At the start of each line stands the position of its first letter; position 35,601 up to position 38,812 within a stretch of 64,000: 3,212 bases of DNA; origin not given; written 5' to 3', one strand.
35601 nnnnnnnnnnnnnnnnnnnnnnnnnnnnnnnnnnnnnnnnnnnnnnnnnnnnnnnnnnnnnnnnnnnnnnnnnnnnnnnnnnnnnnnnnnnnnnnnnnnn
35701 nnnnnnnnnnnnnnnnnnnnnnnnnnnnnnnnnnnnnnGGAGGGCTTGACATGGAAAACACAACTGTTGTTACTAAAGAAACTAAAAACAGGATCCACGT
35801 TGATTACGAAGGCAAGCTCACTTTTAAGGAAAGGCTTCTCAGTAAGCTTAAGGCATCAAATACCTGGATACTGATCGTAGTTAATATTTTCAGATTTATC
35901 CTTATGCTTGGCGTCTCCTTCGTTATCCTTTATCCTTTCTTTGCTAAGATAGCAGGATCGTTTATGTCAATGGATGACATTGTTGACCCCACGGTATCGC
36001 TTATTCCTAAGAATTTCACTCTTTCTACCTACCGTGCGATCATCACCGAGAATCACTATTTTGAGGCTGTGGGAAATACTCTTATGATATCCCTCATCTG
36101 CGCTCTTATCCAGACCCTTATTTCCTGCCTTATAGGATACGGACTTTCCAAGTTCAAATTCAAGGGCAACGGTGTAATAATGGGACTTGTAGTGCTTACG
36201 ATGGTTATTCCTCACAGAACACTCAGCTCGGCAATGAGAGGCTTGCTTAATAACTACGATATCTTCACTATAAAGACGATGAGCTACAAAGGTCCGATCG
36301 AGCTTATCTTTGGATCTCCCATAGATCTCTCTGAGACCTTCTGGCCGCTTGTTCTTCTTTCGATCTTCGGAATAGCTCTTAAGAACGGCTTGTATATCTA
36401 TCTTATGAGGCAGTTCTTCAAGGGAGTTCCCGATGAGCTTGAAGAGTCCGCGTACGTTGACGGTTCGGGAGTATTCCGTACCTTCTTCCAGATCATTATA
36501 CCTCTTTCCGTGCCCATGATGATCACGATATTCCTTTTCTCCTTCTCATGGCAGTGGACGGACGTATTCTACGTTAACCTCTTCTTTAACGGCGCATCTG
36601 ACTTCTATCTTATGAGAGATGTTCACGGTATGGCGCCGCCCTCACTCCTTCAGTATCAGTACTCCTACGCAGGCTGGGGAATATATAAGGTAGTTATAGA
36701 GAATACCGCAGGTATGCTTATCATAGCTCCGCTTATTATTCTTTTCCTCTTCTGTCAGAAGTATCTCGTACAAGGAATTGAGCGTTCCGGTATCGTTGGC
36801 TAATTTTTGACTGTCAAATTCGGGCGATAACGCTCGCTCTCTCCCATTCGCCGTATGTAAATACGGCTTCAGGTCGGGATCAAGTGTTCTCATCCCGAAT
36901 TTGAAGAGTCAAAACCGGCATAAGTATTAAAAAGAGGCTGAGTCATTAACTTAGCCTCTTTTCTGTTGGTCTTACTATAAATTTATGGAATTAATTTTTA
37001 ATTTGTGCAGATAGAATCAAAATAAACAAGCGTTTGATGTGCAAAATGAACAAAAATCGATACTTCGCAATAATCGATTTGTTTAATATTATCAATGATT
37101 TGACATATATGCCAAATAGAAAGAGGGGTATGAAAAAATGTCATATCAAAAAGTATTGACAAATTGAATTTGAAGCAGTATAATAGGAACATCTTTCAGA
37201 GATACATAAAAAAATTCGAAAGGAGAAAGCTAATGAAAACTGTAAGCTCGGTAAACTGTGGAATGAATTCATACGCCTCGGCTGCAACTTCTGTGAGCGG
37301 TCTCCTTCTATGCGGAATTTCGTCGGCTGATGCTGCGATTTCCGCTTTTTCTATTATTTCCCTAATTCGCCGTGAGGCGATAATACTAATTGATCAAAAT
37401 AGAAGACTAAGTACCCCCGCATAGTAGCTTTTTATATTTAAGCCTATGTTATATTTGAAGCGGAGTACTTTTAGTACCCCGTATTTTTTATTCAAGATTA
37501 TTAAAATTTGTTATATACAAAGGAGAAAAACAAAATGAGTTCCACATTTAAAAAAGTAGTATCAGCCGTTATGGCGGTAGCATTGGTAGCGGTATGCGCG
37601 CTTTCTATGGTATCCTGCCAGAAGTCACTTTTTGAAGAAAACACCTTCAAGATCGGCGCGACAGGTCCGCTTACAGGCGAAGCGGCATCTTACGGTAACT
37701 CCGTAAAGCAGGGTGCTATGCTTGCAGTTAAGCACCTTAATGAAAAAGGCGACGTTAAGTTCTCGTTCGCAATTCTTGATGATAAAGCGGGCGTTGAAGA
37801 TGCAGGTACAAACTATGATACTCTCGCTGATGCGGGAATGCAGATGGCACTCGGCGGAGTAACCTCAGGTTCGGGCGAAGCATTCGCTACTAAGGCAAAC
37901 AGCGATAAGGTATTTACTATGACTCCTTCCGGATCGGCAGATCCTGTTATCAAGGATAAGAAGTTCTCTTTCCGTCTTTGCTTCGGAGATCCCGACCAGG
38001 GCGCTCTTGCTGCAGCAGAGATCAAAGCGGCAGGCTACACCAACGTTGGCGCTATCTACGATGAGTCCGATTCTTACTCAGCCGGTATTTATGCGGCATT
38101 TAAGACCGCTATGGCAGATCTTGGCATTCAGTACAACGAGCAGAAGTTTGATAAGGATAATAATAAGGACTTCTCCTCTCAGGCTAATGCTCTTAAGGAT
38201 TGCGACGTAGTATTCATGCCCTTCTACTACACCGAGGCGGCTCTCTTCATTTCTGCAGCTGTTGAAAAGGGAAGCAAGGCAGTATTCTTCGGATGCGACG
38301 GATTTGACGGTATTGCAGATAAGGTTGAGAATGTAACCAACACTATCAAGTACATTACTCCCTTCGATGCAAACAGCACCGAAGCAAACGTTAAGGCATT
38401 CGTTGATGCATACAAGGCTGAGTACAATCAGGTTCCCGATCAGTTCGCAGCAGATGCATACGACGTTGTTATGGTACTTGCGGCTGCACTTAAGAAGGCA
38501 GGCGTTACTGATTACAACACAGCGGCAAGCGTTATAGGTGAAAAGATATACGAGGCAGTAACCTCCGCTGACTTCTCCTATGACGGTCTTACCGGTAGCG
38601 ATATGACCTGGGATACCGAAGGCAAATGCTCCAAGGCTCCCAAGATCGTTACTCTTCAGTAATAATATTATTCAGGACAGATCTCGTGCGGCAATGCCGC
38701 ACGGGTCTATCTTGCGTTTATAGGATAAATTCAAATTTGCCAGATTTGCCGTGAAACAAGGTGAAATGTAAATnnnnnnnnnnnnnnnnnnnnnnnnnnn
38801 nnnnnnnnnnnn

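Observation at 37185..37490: Leader-peptide style attenuator in front of a Firmicute liv (BCAA) transporter operon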

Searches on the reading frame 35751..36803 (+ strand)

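Call 10: search_protein_families(library=pfam, proteins=[window:35751-36803:+])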
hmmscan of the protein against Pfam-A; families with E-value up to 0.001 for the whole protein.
window:35751-36803:+ (350 aa): 1 family
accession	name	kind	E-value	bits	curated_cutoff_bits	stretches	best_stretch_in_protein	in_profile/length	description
PF00528.27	BPD_transp_1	-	1.3e-12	48.3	26.4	1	125-343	5-182/184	Binding-protein-dependent transport system inner membrane component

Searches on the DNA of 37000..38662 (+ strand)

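Call 4: search_rna_families(source=window, start=37000, end=37650, threshold=evalue, max_evalue=10, show_alignments=3)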
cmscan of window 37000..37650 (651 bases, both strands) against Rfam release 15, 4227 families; matches with E-value up to 10: 7.
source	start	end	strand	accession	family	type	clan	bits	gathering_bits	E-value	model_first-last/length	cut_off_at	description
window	37445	37537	+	RF01054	preQ1-II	Cis-reg; riboswitch;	-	21.1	47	0.65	1-99/99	no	PreQ1-II (pre queuosine) riboswitch aptamer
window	37045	37120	-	RF02074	STnc240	Gene; sRNA;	-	18.9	55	4.9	1-77/77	no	Enterobacterial sRNA STnc240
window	37415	37493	-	RF02068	STnc480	Gene; sRNA;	-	17.8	72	9.3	1-72/72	no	Enterobacterial sRNA STnc480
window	37403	37494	+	RF00558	L20_leader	Cis-reg; leader;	-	17.7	58.7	0.85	1-127/127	no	Ribosomal protein L20 leader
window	37463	37537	+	RF02980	freshwater-2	Cis-reg;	-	17.3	49.9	4.6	1-84/84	no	freshwater-2 RNA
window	37058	37138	-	RF02059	STnc50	Gene; sRNA;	-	16.1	55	8.6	1-84/84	no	Salmonella enterica sRNA STnc40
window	37376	37428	+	RF01122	sR39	Gene; snRNA; snoRNA; CD-box;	-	12.2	50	2.1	1-56/56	no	Small nucleolar RNA sR39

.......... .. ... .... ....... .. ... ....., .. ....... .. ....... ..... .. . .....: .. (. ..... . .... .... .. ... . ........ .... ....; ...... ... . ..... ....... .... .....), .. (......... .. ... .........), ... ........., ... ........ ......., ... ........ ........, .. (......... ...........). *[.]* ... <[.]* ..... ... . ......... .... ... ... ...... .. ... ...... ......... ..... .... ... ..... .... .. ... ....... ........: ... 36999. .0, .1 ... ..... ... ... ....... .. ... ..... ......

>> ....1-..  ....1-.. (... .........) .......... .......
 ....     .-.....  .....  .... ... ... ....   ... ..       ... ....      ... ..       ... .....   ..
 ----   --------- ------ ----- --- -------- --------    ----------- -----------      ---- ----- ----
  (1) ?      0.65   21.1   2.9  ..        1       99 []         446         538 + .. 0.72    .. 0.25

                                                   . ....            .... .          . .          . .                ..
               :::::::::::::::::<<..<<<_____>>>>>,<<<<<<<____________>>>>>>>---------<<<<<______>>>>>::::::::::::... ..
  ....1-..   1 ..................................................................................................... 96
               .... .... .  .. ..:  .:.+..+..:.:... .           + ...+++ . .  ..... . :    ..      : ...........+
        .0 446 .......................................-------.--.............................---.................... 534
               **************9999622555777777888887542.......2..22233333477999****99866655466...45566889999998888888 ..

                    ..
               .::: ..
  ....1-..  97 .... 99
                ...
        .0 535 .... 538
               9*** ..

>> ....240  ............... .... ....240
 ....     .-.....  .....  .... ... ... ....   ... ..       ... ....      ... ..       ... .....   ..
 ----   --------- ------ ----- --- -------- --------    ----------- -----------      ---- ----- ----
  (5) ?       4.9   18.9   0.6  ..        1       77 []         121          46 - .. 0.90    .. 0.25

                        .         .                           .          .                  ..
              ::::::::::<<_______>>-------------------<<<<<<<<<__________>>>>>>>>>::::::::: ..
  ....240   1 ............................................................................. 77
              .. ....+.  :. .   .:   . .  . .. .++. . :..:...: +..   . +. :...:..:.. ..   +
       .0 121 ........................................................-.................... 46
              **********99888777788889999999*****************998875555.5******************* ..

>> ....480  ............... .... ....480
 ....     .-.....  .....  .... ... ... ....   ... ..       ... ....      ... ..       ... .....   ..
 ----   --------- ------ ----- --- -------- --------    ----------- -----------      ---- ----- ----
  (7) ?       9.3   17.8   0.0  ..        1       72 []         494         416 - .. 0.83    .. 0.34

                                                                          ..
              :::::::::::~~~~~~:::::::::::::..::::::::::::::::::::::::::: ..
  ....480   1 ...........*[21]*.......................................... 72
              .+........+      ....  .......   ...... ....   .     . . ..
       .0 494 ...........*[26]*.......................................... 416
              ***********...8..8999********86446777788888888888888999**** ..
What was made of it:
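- On T-box riboswitch (RF00230): None appears even at E up to 10 in 37000-37650 (call 4).
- On Any curated Rfam cis-regulatory family, including the Leu/Phe, His, Thr and Trp leaders and the ppGpp and other riboswitches: The best hit in the leader is preQ1-II at 21.1 bits against a gathering score of 47 (E = 0.65), which is noise (call 4).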

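Call 46: search_rna_families(sources=[L004, L005, L007, L010, L012, L039, L041, L042, L045, L049, L051, L057, L058, L013, L017, L018, L021, L022, L024, L034], threshold=gathering)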
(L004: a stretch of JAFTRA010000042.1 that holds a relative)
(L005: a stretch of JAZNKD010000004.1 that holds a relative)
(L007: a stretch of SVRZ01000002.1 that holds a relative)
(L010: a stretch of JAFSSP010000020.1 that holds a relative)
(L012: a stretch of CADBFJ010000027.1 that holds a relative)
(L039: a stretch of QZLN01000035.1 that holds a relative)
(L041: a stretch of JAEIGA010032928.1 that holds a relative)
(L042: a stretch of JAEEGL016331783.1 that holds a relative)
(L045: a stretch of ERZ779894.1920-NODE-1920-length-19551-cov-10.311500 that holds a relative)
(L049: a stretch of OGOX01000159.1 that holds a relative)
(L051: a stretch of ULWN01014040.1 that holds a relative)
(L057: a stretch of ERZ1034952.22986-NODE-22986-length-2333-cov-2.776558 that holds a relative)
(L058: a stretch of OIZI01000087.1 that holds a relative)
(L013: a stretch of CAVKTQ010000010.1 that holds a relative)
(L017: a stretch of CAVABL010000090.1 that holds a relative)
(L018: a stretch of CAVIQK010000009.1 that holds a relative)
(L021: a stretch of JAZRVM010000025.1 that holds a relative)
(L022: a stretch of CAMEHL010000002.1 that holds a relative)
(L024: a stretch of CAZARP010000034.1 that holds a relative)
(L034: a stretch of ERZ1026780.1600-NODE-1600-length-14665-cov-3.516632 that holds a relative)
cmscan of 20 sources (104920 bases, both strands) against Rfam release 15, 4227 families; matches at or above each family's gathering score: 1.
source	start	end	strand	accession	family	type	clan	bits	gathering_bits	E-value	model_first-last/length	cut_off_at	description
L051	560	752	+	RF00013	6S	Gene;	-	57.1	46.4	1.8e-08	1-187/187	no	6S / SsrS RNA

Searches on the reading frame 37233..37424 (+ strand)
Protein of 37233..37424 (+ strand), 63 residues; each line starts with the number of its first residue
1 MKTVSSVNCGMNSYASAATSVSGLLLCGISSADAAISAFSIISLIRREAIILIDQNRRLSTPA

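Call 10: search_protein_families(library=pfam, proteins=[window:37233-37424:+])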
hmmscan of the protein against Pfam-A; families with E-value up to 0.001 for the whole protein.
window:37233-37424:+ (63 aa): 0 families

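Call 14: find_homologous_proteins(query=window:37233-37421:+, max_evalue=10)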
Query seq(63 aa) (63 aa): 1 proteins with E <= 10 among 2 candidates.
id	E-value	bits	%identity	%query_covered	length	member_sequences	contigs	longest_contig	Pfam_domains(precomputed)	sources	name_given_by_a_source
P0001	3.8e-29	116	98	100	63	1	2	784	-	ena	-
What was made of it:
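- Tried and rejected: Peptide homology search with the 63-aa product: it found only a variant 98% identical at the peptide level (call 14).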

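Call 38: find_encoding_contigs(protein=P0001, flank=3000)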
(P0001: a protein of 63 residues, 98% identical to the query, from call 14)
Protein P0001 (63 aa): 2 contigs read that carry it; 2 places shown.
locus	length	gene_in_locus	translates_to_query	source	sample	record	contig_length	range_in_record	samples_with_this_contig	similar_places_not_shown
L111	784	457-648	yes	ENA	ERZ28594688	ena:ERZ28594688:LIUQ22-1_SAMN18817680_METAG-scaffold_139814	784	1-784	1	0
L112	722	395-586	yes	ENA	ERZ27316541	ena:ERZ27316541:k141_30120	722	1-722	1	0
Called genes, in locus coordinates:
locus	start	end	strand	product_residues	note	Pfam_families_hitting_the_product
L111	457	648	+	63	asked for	-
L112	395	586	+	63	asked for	-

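Call 53: list_cluster_members(proteins=[window:37233-37421:+, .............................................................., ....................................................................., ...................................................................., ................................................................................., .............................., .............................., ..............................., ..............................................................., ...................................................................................])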
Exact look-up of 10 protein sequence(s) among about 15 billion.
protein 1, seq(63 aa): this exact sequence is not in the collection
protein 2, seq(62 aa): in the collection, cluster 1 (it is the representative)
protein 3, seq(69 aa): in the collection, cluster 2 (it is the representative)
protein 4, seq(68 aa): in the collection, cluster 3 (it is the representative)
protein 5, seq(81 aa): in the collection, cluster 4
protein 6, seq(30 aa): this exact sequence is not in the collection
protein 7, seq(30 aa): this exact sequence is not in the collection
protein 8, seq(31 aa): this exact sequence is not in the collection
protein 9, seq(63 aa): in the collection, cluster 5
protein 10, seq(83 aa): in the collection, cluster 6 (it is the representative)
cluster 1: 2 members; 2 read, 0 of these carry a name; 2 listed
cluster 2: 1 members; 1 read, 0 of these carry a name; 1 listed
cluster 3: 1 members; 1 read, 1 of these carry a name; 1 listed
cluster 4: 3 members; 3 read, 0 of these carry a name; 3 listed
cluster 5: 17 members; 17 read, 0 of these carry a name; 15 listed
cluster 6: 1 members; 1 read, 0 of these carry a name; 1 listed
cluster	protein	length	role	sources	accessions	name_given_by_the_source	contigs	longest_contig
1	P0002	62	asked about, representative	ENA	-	-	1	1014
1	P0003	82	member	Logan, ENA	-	-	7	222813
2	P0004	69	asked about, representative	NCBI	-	-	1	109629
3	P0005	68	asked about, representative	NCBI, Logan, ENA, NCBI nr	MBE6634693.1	MAG: hypothetical protein E7617_00645 [Ruminococcaceae bacterium] | hypothetical protein [Oscillospiraceae bacterium]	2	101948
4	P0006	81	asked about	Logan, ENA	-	-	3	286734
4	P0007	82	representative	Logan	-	-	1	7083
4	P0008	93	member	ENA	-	-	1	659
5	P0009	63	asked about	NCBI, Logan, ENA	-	-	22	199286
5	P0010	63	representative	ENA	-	-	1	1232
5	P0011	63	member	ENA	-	-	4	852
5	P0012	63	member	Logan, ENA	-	-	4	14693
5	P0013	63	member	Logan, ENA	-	-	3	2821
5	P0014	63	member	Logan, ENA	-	-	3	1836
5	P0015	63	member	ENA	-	-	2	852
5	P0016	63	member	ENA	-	-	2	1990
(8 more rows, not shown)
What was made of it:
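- Gene finders call some of these ORFs as hypothetical proteins (call 53).
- Tried and rejected: An exact-sequence look-up showed relatives are at most 'hypothetical protein' (call 53).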
